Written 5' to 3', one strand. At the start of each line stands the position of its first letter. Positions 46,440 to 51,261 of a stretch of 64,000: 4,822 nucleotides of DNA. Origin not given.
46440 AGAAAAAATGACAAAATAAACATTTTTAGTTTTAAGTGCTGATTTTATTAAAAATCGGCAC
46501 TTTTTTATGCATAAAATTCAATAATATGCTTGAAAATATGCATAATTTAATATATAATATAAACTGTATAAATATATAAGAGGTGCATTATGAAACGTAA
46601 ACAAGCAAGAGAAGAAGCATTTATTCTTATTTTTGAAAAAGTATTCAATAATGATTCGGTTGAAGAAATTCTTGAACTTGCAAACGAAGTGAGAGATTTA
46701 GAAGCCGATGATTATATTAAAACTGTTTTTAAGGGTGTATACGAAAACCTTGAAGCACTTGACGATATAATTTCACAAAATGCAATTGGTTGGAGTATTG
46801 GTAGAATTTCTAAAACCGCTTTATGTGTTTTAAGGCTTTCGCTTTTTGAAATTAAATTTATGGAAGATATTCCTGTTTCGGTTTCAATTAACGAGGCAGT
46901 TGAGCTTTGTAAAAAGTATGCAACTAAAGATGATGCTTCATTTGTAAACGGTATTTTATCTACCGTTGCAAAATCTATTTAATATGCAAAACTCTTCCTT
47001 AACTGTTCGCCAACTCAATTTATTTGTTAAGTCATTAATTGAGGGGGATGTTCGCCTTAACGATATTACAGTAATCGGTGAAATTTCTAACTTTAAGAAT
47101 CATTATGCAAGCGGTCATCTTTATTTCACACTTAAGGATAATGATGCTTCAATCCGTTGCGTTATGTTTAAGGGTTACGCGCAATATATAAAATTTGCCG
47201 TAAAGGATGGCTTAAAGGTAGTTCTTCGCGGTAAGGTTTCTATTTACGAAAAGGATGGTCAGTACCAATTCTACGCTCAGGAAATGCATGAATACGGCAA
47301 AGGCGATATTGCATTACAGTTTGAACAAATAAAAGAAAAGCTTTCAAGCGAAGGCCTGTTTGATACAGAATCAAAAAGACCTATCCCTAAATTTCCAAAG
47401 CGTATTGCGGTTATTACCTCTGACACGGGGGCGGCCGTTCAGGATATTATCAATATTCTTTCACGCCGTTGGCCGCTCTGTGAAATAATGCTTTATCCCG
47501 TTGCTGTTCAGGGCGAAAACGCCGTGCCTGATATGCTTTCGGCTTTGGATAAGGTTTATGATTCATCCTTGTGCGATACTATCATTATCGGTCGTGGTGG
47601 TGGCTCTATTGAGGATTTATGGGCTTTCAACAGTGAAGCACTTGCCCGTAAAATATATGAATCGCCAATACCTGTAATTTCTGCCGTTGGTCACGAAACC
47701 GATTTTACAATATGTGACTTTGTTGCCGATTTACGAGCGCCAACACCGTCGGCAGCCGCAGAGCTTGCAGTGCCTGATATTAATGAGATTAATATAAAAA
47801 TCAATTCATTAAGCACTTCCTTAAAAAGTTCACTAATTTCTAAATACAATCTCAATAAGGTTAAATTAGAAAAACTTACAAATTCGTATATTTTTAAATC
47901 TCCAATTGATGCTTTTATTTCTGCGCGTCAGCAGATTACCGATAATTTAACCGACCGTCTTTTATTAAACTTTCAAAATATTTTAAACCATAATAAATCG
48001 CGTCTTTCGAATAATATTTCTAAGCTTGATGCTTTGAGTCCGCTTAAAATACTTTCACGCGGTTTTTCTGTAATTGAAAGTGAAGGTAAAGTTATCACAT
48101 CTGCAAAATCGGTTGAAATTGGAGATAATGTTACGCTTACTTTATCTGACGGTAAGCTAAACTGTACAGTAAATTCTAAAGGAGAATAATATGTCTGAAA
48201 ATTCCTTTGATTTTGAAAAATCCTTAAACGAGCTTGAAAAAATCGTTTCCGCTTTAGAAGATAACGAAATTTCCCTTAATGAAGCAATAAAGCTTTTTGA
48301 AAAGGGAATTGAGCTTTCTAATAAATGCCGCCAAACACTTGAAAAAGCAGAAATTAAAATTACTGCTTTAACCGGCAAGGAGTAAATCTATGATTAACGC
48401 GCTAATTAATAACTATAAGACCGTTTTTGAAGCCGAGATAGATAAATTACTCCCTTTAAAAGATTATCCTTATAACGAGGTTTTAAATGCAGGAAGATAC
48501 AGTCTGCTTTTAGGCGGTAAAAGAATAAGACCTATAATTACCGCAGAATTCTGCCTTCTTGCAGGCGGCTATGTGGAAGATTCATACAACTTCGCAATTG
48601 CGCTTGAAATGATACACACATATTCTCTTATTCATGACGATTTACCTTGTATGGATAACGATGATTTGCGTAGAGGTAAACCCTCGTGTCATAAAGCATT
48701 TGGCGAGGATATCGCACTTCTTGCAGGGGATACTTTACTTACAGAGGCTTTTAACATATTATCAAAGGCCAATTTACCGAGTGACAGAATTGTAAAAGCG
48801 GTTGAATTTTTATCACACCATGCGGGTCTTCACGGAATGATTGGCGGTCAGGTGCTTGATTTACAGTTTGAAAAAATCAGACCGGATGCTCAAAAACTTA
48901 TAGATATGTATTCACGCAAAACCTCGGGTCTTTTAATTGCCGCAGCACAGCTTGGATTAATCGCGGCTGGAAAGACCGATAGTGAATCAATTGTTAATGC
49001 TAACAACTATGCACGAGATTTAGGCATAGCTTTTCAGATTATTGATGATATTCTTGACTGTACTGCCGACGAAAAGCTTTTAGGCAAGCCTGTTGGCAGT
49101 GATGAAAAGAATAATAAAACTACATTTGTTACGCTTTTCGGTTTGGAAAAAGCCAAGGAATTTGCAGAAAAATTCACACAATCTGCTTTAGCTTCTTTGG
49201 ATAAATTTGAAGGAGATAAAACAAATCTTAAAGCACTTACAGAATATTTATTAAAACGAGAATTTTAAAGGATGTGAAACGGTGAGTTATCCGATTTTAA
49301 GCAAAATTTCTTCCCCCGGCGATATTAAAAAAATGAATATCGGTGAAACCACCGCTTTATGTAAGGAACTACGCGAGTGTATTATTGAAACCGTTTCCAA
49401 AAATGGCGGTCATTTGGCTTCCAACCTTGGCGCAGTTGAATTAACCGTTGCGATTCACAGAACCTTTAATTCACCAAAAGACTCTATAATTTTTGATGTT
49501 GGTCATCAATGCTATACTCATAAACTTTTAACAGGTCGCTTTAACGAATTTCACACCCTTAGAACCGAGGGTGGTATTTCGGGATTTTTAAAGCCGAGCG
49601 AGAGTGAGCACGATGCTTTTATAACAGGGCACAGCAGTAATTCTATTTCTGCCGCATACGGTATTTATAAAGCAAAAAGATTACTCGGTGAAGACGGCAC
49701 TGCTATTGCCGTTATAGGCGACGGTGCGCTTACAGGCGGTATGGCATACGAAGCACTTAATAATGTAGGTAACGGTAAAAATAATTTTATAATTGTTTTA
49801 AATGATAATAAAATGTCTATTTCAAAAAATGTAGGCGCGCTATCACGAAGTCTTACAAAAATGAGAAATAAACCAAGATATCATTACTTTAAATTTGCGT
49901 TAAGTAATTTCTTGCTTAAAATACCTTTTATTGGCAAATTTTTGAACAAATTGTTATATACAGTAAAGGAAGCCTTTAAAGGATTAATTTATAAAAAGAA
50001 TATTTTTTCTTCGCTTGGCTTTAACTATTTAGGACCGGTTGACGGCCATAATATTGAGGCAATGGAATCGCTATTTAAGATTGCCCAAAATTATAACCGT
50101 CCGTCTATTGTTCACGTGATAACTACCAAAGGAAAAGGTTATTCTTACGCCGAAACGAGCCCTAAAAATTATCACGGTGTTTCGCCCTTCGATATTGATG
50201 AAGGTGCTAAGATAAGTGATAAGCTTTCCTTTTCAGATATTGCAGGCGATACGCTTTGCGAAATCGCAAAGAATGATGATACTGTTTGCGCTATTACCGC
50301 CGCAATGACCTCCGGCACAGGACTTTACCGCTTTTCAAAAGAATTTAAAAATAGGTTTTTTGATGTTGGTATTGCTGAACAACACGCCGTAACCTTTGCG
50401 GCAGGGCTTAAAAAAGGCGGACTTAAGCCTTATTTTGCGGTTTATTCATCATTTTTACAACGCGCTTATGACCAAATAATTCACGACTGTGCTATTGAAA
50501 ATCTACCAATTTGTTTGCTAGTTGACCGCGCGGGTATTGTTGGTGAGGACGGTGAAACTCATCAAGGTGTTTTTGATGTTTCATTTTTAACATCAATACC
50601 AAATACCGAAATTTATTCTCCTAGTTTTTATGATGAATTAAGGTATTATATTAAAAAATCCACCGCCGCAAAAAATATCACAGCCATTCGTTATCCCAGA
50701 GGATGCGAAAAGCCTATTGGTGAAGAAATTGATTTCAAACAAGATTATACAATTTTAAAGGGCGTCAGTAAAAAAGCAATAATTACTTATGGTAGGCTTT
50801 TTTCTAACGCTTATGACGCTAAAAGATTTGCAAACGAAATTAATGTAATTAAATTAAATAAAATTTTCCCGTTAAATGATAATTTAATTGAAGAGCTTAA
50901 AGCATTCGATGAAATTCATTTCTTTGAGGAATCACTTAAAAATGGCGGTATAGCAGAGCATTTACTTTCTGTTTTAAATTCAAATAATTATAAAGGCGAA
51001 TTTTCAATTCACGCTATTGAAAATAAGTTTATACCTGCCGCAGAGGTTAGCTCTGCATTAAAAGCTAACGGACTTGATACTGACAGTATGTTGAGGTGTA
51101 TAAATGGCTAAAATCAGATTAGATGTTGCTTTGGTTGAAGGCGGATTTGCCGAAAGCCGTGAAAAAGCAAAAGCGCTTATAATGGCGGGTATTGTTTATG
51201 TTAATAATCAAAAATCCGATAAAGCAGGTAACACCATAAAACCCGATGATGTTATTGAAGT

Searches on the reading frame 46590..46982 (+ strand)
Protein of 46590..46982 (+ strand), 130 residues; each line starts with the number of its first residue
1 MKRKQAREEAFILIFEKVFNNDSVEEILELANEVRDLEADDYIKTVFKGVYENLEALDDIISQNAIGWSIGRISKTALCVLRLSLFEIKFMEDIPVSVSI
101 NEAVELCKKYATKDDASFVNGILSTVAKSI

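Call 27: search_protein_families(library=pfam, proteins=[window:46590-46982:+], max_evalue=0.0001)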
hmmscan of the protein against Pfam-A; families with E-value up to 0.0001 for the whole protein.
window:46590-46982:+ (130 aa): 1 family
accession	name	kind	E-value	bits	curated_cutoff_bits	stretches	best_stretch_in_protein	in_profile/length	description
PF01029.23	NusB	-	8.2e-32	110.8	23.1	1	5-128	2-133/133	NusB family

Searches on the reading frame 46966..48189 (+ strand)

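Call 27: search_protein_families(library=pfam, proteins=[window:46966-48189:+], max_evalue=0.0001)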
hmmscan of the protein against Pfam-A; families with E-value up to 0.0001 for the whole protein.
window:46966-48189:+ (407 aa): 3 families
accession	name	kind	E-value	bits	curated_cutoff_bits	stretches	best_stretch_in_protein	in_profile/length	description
PF02601.20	Exonuc_VII_L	-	5.6e-95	318.9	35.9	2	131-334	1-201/315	Exonuclease VII, large subunit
PF13742.12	tRNA_anti_2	-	1.3e-31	109.1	27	1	12-107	1-94/95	OB-fold nucleic acid binding domain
PF01336.31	tRNA_anti-codon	-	2.7e-12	46.9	27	1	34-108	1-73/75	OB-fold nucleic acid binding domain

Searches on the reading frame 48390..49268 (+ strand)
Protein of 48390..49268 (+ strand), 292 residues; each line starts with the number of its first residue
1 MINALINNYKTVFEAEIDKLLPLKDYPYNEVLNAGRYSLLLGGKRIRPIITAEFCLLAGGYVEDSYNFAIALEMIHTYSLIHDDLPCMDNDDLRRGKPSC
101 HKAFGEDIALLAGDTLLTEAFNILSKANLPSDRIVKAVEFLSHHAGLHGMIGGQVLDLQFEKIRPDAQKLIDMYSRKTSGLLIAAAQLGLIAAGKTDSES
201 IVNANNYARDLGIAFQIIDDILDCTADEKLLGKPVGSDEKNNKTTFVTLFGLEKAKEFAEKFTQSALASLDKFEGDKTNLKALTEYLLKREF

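Call 27: search_protein_families(library=pfam, proteins=[window:48390-49268:+], max_evalue=0.0001)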
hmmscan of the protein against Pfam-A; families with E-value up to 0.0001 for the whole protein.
window:48390-49268:+ (292 aa): 1 family
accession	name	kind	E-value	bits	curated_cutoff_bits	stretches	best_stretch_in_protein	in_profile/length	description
PF00348.22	polyprenyl_synt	-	3e-59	200.7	27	1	33-268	6-235/251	Polyprenyl synthetase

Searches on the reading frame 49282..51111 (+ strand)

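Call 27: search_protein_families(library=pfam, proteins=[window:49282-51111:+], max_evalue=0.0001)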
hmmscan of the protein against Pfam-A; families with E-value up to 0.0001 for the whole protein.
window:49282-51111:+ (609 aa): 3 families
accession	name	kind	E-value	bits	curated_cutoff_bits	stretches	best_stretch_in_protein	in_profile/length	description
PF13292.11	DXP_synthase_N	-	2.2e-112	375.3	21.2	1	6-281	1-274/274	1-deoxy-D-xylulose-5-phosphate synthase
PF02779.29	Transket_pyr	-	1.2e-39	136.2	27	1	314-474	2-170/174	Transketolase, pyrimidine binding domain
PF00456.26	Transketolase_N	-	7.4e-06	25.6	22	0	241-318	202-278/334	Transketolase, thiamine diphosphate binding domain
